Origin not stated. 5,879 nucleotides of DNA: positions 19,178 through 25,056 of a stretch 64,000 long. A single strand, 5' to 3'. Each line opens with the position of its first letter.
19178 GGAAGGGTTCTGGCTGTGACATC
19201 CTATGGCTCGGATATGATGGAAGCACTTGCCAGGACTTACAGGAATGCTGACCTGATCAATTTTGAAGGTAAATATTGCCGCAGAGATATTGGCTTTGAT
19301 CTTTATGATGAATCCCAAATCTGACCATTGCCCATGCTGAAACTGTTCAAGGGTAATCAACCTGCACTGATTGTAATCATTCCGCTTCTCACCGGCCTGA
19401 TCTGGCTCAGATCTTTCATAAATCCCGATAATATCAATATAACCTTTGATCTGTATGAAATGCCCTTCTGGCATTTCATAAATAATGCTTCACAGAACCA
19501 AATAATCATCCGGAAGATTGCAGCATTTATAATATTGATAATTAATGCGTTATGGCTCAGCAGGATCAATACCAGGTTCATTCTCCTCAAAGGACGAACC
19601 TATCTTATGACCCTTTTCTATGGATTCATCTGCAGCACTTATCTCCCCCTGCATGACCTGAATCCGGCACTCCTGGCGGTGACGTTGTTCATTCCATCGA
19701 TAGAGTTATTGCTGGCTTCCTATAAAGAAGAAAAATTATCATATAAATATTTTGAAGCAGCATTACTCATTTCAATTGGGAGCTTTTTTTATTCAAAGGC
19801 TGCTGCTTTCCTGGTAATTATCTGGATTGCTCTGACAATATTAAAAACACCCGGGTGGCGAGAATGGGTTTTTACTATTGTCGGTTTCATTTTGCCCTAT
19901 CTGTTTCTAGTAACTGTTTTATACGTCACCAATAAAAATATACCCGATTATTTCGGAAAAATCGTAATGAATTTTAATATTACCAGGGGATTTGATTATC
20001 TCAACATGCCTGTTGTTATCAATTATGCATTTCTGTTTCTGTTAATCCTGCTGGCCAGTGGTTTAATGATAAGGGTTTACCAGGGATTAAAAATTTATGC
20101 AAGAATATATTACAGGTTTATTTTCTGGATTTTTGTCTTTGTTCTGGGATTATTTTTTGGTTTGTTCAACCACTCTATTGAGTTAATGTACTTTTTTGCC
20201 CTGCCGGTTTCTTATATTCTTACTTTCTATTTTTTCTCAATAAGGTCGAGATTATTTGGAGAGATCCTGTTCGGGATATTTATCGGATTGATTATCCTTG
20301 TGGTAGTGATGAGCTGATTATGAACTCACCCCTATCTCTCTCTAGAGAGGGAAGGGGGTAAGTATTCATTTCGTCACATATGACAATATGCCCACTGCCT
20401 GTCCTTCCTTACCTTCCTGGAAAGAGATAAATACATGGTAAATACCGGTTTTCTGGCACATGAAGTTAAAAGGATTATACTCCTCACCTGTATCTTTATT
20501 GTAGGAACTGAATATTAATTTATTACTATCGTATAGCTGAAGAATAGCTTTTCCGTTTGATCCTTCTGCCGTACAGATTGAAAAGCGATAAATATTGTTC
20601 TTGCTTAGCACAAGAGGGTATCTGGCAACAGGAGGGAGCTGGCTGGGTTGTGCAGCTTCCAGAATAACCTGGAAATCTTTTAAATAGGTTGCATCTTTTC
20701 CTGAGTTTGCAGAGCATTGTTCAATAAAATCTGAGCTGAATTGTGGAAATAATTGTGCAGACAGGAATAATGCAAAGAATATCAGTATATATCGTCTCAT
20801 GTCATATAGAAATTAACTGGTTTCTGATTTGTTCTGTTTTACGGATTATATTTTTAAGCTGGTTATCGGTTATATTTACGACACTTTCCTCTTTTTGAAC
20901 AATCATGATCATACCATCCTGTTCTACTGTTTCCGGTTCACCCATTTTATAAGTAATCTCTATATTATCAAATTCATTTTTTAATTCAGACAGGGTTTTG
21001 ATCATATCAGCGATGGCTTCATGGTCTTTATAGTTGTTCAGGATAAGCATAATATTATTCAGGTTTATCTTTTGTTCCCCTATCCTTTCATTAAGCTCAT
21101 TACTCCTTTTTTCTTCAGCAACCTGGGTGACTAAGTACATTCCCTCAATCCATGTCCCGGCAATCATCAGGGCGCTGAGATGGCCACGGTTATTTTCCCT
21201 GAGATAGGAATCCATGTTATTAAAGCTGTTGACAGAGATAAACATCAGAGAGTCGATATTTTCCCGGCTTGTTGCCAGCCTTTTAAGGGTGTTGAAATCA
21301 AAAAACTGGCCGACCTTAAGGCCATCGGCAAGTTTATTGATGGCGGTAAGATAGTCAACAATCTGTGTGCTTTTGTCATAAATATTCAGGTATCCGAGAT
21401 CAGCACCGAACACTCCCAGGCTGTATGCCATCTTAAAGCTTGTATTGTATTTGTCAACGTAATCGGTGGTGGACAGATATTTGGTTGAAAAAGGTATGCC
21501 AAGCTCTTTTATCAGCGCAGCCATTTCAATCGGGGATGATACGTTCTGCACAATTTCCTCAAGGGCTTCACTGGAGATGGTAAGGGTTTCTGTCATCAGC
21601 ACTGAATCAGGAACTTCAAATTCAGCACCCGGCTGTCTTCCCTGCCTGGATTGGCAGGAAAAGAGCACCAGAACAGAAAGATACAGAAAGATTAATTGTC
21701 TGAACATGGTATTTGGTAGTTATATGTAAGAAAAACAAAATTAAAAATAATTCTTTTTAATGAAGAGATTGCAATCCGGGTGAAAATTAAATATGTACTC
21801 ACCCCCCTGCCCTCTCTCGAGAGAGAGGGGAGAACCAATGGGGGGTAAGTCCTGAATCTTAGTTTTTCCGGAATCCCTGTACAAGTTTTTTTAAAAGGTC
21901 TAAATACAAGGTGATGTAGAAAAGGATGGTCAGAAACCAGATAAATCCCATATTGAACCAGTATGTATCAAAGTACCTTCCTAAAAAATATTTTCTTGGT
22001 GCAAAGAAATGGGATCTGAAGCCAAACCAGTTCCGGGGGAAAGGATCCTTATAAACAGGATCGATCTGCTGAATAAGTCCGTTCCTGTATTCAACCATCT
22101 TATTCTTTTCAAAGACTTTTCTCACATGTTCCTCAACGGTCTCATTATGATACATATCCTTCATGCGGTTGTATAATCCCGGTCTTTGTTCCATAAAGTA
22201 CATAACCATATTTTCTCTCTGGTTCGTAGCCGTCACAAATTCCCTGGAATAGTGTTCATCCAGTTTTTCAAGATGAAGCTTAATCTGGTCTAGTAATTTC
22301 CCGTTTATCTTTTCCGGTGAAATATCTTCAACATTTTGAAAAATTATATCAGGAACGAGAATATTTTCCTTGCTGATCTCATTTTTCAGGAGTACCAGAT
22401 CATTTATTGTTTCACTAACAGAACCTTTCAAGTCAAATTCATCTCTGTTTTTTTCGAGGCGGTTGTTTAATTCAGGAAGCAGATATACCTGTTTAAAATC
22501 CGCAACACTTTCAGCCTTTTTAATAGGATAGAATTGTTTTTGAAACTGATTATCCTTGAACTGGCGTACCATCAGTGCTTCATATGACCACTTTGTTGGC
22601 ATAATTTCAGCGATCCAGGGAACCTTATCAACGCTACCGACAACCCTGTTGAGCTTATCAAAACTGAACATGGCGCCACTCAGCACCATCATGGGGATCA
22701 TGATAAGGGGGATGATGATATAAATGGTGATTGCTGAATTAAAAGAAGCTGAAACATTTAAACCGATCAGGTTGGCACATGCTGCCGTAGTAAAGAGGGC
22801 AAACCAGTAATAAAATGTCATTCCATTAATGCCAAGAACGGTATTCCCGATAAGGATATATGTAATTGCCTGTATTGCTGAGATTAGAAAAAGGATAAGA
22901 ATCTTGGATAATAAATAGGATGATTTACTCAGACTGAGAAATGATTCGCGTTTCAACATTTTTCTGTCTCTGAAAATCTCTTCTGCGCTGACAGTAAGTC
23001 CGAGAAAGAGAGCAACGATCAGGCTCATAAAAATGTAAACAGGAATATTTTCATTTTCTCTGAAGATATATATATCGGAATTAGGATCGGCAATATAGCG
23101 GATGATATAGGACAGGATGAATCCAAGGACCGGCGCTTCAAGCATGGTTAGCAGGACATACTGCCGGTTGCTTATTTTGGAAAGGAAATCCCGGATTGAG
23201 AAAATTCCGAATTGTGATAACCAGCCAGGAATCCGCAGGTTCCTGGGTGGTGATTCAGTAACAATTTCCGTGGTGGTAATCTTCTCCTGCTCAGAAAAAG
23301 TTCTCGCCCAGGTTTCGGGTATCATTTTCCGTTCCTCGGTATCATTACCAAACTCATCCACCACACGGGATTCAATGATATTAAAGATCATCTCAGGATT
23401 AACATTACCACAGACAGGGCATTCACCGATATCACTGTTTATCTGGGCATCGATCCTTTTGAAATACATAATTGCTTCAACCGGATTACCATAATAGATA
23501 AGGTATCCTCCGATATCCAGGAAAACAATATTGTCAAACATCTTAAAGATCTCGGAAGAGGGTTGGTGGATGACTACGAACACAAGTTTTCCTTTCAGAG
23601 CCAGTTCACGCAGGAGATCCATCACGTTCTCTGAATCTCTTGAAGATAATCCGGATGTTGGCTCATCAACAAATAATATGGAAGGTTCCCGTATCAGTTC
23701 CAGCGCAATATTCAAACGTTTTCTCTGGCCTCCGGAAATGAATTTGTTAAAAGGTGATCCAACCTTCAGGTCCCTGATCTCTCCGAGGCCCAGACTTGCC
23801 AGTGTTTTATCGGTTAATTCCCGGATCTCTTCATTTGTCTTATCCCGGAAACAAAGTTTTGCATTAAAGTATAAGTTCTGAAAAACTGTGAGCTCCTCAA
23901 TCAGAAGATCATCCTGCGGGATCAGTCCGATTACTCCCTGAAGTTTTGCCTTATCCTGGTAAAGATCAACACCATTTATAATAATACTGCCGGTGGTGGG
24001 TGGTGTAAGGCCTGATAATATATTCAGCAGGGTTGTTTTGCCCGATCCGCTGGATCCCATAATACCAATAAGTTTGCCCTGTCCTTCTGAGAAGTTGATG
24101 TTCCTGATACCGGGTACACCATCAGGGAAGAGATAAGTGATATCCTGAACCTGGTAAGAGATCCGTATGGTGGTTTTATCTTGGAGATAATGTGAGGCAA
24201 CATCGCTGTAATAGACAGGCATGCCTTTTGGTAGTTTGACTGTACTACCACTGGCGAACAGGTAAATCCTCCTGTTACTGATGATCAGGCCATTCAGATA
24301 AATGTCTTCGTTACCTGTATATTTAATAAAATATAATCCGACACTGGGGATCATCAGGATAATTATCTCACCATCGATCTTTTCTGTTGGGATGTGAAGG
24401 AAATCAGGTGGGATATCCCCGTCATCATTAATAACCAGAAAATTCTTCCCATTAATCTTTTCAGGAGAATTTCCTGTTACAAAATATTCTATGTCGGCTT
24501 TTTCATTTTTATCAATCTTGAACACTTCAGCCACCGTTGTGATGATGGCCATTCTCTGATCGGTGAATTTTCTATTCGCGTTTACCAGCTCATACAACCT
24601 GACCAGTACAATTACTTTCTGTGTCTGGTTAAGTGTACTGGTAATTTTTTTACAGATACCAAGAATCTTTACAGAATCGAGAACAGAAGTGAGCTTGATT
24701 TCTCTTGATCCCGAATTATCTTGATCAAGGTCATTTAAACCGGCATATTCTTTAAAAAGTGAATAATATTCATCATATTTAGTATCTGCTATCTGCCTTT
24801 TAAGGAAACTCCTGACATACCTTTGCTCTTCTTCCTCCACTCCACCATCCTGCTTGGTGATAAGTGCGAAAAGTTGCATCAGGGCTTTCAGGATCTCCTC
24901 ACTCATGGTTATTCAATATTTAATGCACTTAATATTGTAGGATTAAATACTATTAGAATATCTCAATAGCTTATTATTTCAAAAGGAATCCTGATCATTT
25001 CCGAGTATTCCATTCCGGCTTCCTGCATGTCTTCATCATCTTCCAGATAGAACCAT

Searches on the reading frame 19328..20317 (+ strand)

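Call 32: search_protein_families(library=pfam, proteins=[window:19328-20317:+], max_evalue=1)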
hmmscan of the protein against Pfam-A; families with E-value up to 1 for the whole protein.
window:19328-20317:+ (329 aa): 1 family
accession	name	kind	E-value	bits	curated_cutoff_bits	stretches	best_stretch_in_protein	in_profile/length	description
PF19992.4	DUF6427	-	0.0042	16.8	25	1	58-323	32-291/301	Family of unknown function (DUF6427)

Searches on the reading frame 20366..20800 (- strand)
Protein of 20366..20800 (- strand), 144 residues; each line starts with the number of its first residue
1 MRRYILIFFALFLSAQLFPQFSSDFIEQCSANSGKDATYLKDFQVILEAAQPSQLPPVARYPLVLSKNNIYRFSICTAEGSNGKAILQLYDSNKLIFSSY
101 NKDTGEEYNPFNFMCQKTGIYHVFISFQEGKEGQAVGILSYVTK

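Call 32: search_protein_families(library=pfam, proteins=[window:20366-20800:-], max_evalue=1)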
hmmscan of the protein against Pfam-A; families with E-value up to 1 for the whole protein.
window:20366-20800:- (144 aa): 0 families

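Call 71: search_protein_families(library=pfam, proteins=[window:20366-20800:-], max_evalue=10)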
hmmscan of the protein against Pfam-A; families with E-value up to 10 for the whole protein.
window:20366-20800:- (144 aa): 0 families

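Call 84: search_protein_families(library=padloc, proteins=[window:20366-20800:-], max_evalue=0.001)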
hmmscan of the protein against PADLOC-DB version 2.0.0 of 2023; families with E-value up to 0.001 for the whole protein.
window:20366-20800:- (144 aa): 0 families

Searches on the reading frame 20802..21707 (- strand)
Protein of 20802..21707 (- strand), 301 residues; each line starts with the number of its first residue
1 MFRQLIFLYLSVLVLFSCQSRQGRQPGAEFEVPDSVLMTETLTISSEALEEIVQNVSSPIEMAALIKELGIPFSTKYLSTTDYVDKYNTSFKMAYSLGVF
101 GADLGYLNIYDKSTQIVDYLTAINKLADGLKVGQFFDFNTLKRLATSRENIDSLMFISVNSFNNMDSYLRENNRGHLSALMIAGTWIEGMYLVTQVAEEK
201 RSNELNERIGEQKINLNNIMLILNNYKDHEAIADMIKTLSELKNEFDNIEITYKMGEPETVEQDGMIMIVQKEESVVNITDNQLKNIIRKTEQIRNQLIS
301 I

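Call 3: search_protein_families(library=pfam, proteins=[window:20802-21707:-], max_evalue=0.01)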
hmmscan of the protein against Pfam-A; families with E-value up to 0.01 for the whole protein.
window:20802-21707:- (301 aa): 0 families

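Call 15: search_protein_families(library=ncbifam, proteins=[window:20802-21707:-], max_evalue=0.001)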
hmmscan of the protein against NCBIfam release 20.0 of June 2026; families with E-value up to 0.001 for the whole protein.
window:20802-21707:- (301 aa): 0 families

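Call 32: search_protein_families(library=pfam, proteins=[window:20802-21707:-], max_evalue=1)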
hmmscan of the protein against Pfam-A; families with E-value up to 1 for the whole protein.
window:20802-21707:- (301 aa): 1 family
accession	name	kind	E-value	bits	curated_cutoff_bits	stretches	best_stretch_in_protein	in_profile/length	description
PF07862.16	Nif11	-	0.093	13.5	23.8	1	46-74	16-44/48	Nif11 domain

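Call 67: search_solved_structures(query=A3, max_evalue=10)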
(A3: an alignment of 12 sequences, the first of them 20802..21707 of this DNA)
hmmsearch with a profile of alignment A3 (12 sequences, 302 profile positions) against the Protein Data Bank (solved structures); distinct sequences matched with E-value up to 10: 6.
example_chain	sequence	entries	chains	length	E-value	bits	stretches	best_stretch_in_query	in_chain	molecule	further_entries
9hvj_A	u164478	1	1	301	0.31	13.1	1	34-91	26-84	Cache domain protein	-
6o0c_A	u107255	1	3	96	0.35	12.9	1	209-298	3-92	Design construct XAA_GVDQ mutant M4L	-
6nxm_A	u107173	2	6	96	0.45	12.6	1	209-298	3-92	Design construct XAA_GVDQ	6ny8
9hac_B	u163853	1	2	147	0.81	11.8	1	213-290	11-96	BBF-14_binder4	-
7t03_A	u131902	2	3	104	1.1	11.4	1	206-293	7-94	Cold unfolding four helix bundle | Designed cold unfolding four helix bundle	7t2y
5c53_B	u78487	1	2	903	1.1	11.3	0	234-281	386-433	Pol gamma B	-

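Call 84: search_protein_families(library=padloc, proteins=[window:20802-21707:-], max_evalue=0.001)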
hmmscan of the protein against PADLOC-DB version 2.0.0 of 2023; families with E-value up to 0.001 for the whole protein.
window:20802-21707:- (301 aa): 0 families

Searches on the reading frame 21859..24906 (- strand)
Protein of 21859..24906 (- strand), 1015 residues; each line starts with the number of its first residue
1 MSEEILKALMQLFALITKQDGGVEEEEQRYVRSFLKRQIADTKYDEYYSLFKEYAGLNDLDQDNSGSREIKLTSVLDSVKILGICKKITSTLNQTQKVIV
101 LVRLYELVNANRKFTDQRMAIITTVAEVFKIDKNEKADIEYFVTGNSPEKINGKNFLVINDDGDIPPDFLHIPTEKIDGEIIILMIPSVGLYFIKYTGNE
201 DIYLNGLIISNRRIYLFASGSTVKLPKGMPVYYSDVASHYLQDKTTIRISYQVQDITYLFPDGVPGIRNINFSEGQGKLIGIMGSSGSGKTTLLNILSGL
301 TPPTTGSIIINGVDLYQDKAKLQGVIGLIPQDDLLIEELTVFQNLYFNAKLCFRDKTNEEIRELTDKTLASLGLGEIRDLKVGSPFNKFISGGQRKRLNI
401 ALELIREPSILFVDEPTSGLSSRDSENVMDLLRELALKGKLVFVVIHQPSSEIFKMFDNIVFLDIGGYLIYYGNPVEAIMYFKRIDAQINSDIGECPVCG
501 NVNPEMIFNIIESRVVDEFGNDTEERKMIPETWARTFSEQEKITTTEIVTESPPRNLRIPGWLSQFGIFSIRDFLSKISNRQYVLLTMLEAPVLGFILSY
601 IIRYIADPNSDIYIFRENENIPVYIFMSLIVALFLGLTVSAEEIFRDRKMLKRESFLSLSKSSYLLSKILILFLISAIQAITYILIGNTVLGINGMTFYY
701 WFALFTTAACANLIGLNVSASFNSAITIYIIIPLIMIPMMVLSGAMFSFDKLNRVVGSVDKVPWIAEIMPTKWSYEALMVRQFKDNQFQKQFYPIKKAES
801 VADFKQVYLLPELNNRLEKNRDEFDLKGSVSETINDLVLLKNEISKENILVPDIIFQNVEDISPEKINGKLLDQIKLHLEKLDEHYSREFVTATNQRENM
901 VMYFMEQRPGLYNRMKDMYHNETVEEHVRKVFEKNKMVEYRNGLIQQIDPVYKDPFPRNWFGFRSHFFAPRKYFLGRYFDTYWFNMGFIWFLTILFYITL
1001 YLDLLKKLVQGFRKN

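Call 3: search_protein_families(library=pfam, proteins=[window:21859-24906:-], max_evalue=0.01)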
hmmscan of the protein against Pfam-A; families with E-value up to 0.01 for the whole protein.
window:21859-24906:- (1015 aa): 6 families
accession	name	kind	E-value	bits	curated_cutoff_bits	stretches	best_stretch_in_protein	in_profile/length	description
PF00005.33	ABC_tran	-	3.5e-31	109.1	25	1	268-418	2-137/137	ABC transporter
PF01061.29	ABC2_membrane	-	1.5e-22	80.6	26.9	1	565-783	2-211/211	ABC-2 type transporter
PF12698.13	ABC2_membrane_3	-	1.8e-12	47.5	31.6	1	623-779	163-316/347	ABC-2 family transporter protein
PF19055.6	ABC2_membrane_7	-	3.8e-06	26.5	22.7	1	447-492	1-46/410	ABC-2 type transporter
PF13304.12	AAA_21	-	9.7e-05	23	27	0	280-346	2-83/304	AAA domain, putative AbiEii toxin, Type IV TA system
PF05099.18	TerB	-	0.00012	22.7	24.4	1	8-136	3-113/118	Tellurite resistance protein TerB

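Call 15: search_protein_families(library=ncbifam, proteins=[window:21859-24906:-], max_evalue=0.001)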
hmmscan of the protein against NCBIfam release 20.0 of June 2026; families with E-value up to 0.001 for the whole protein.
window:21859-24906:- (1015 aa): 186 families (the best 25 are shown)
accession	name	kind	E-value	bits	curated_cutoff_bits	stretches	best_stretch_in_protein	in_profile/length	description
TIGR00955.1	3a01204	subfamily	5.7e-76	256.4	736.35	1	276-792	50-560/617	pigment precursor permease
TIGR00956.1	3a01205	subfamily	2.4e-48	164.6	1959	2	277-474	789-987/1394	pleiotropic drug resistance family protein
TIGR01188.1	drrA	subfamily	1.4e-36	126.3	312.45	1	265-473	7-206/302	daunorubicin resistance ABC transporter, ATP-binding protein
TIGR03608.1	L_ocin_972_ABC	subfamily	8.4e-34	116.8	254.85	1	267-463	14-206/206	putative bacteriocin export ABC transporter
TIGR02857.1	CydD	equivalog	1.6e-33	116.5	435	1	250-461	321-527/529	thiol reductant ABC exporter subunit CydD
TIGR04521.1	ECF_ATPase_2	equivalog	6.3e-32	110.8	330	1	253-481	3-235/279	energy-coupling factor transporter ATPase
TIGR03375.1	type_I_sec_LssB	subfamily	1.5e-31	109.4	693.1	1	243-473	458-683/696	type I secretion system permease/ATPase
TIGR02315.1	ABC_phnC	equivalog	1.6e-31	109.6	266.1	1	252-475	3-230/243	phosphonate ABC transporter ATP-binding protein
TIGR02673.1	FtsE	equivalog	3.1e-31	108.7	264.85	1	253-449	4-197/214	cell division ATP-binding protein FtsE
TIGR02211.1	LolD_lipo_ex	equivalog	1.7e-29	102.9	307.75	1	267-449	21-201/221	lipoprotein-releasing ABC transporter ATP-binding protein LolD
TIGR02868.1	CydC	equivalog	2.3e-29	102.4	329.05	1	248-449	332-530/530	thiol reductant ABC exporter subunit CydC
TIGR00968.1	3a0106s01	subfamily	2.4e-29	102.5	342.75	1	265-466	14-207/237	sulfate ABC transporter ATP-binding protein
NF010158.0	PRK13637.1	equivalog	2.4e-29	102.3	390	1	250-478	2-232/287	energy-coupling factor transporter ATPase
NF008442.0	PRK11288.1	equivalog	2.9e-29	101.7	689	1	252-466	9-219/504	L-arabinose ABC transporter ATP-binding protein AraG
NF033858.1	ABC2_perm_RbbA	equivalog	5.7e-28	97.3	1050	1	242-447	258-456/909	ribosome-associated ATPase/putative transporter RbbA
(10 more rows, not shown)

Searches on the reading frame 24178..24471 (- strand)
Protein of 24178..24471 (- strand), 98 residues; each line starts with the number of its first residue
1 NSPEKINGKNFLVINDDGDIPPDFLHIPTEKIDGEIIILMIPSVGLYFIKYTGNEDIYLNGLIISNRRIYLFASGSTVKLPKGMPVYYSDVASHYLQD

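Call 74: predict_structure(alignment_id=A4)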
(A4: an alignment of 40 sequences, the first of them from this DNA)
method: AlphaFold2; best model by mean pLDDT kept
length: 98 residues; sequences in the alignment: 40
mean_pLDDT: 90.3   pTM: 0.81
mean pLDDT of the five models: 90.3, 81.6, 81.1, 79.4, 79.1
residues with pLDDT >= 90: 78; 70-90: 14; 50-70: 4; < 50: 2
segments of 3 or more residues with pLDDT < 50: none
pLDDT, mean of each block of 10 residues (from residue 1): 70 90 91 94 94 95 95 95 93 84
secondary structure, 60 per line:
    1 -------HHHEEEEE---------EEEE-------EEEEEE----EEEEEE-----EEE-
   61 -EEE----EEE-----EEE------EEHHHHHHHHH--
elements in order: E11-15 E25-28 E36-41 E46-51 E57-59 E62-64 E69-71 E77-79 H88-96

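Call 76: fold_search(model_id=the predicted structure, library=pdb)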
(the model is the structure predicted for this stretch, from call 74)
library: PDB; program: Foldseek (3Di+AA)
matches with E <= 10: 112; with E <= 0.001: 0
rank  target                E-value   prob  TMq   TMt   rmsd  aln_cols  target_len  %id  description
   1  5yyz_A                8.3e-03  1.00  0.49  0.48   5.3        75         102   15  Crystal structure of the MEK1 FHA domain in complex with the HOP1 pThr318 peptide. (released 2018-10-17)
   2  5t2f_D                1.3e-02  0.99  0.50  0.24   6.6       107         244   14  Structure of the FHA1 domain of Rad53 bound to the BRCT domain of Dbf4 (released 2017-03-15)
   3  5yyx                  1.4e-02  1.00  0.57  0.48   3.0        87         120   14  Crystal Structure of the MEK1 FHA domain (released 2018-10-10)
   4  5fwh                  1.6e-02  1.00  0.54  0.30   2.3        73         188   12  N-terminal FHA domain from EssC a component of the bacterial Type VII secretion apparatus (released 2016-04-06)
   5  1g6g_A                1.9e-02  1.00  0.50  0.40   4.2        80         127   19  X-RAY STRUCTURE OF THE N-TERMINAL FHA DOMAIN FROM S. CEREVISIAE RAD53P IN COMPLEX WITH A PHOSPHOTHREONINE PEPTIDE AT 1 (released 2000-12-13)
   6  4ejq_A                2.0e-02  1.00  0.54  0.38   7.3        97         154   13  Crystal structure of KIF1A C-CC1-FHA (released 2012-10-03)
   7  6c4u_A                2.1e-02  0.99  0.52  0.42   6.3       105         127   17  Engineered FHA with Myc-pTBD peptide (released 2018-05-30)
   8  5t2s_A                2.3e-02  1.00  0.53  0.24   5.7        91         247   19  Structure of the FHA1 domain of Rad53 bound simultaneously to the BRCT domain of Dbf4 and a phosphopeptide. (released 2016-10-12)
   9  6c4u_C                2.4e-02  0.99  0.50  0.40   4.9        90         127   19  Engineered FHA with Myc-pTBD peptide (released 2018-05-30)
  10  5t2f_C                2.5e-02  1.00  0.53  0.24   5.7        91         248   19  Structure of the FHA1 domain of Rad53 bound to the BRCT domain of Dbf4 (released 2017-03-15)
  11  4ejq_D                2.7e-02  0.99  0.52  0.37   5.2        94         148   13  Crystal structure of KIF1A C-CC1-FHA (released 2012-10-03)
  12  5t2f_A                2.9e-02  0.99  0.52  0.25   5.9        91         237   20  Structure of the FHA1 domain of Rad53 bound to the BRCT domain of Dbf4 (released 2017-03-15)
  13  6c4u_B                3.0e-02  0.99  0.52  0.41   6.1       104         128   17  Engineered FHA with Myc-pTBD peptide (released 2018-05-30)
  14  6c4u_F                3.4e-02  0.99  0.50  0.41   4.9        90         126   19  Engineered FHA with Myc-pTBD peptide (released 2018-05-30)
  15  6c4u_D                3.4e-02  0.98  0.50  0.41   6.1       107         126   15  Engineered FHA with Myc-pTBD peptide (released 2018-05-30)
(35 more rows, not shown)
